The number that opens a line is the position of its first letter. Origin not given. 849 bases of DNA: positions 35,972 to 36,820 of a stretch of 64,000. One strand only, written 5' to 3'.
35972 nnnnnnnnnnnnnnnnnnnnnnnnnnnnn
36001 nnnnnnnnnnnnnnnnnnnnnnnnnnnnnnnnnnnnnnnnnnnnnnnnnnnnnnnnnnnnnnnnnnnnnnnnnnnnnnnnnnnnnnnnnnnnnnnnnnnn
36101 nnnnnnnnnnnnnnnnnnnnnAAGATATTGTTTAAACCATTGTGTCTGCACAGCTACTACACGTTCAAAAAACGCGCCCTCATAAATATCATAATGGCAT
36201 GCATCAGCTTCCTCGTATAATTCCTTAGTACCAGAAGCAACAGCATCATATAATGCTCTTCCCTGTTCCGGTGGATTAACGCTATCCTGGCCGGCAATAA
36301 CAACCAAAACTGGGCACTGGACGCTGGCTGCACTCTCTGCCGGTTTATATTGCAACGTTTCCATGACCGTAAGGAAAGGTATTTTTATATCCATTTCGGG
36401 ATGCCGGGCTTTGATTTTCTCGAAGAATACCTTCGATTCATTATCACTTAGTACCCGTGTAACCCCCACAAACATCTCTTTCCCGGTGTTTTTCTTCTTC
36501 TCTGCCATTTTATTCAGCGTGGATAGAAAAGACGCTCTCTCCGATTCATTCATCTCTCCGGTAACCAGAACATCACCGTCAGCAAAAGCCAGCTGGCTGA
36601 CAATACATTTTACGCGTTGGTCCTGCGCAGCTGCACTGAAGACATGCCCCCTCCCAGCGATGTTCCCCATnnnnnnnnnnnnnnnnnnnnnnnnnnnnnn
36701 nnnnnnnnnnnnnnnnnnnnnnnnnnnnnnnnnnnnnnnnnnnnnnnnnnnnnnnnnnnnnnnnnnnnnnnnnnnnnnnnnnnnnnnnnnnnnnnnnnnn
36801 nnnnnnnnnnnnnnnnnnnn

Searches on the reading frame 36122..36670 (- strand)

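Call 69: search_protein_families(library=pfam, proteins=[window:36122-36670:-], max_evalue=0.001)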
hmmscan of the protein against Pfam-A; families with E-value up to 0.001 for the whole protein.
window:36122-36670:- (183 aa): 2 families
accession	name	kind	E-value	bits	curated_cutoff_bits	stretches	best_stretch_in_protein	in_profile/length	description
PF00561.26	Abhydrolase_1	-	4.9e-12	46.5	25.8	1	12-165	85-244/245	alpha/beta hydrolase fold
PF12146.15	Hydrolase_4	-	1.8e-05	24.6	27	1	109-159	182-232/239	Serine aminopeptidase, S33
